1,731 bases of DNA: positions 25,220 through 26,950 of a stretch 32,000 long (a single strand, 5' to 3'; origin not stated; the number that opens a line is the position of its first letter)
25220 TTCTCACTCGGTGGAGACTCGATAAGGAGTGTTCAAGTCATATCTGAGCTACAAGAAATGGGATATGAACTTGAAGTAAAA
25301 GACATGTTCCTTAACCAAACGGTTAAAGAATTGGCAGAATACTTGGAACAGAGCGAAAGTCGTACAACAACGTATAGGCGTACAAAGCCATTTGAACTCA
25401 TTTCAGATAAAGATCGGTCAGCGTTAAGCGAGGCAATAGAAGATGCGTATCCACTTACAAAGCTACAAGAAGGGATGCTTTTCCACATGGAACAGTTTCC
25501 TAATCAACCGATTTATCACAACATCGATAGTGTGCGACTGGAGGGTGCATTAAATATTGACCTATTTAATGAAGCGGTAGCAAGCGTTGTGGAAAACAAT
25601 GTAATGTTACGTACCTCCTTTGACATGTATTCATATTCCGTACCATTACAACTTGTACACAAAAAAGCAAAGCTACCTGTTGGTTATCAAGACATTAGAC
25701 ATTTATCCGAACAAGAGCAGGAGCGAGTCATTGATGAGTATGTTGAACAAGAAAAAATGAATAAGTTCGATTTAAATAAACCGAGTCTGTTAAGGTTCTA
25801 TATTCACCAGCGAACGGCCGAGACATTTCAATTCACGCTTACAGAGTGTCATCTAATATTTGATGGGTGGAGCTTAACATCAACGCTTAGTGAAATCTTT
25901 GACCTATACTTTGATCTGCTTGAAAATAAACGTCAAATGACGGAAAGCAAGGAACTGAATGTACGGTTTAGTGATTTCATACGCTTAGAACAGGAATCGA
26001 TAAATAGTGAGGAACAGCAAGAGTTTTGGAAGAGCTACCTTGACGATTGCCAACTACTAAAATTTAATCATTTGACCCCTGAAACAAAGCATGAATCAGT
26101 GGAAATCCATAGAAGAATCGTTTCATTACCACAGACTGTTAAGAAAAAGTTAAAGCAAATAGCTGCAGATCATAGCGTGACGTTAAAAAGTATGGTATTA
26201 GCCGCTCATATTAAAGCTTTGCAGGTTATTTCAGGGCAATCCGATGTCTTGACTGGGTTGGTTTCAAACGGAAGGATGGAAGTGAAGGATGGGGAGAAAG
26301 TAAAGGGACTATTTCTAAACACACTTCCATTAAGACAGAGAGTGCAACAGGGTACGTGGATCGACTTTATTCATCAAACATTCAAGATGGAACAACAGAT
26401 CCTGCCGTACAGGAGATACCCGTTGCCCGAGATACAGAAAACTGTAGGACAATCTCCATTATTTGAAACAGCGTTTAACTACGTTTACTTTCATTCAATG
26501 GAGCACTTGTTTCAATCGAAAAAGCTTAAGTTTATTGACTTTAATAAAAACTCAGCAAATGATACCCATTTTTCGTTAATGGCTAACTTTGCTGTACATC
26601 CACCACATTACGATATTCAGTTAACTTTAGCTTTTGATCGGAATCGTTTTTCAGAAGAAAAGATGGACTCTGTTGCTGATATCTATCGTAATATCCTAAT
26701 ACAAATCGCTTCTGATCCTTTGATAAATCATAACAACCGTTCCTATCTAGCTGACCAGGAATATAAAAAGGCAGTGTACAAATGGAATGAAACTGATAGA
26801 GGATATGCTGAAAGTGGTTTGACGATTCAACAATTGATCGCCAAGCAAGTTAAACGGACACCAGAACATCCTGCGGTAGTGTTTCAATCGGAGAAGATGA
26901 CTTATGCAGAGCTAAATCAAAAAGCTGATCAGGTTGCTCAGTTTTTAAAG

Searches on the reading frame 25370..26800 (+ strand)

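Call 61: search_protein_families(library=pfam, proteins=[window:25370-26800:+], max_evalue=1)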
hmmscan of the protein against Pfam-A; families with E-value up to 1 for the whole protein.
window:25370-26800:+ (477 aa): 3 families
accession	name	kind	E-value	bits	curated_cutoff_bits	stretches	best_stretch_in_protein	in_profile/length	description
PF00668.25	Condensation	-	1.1e-71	242.4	30.6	1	24-467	2-454/456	Condensation domain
PF23564.1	EF-hand_FSTL1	-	0.045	14.4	27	1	158-196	17-56/120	Follistatin-related protein 1, EF-hand domain pair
PF13212.11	DUF4020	-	0.11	12.7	22.7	1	191-262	22-98/182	Domain of unknown function (DUF4020)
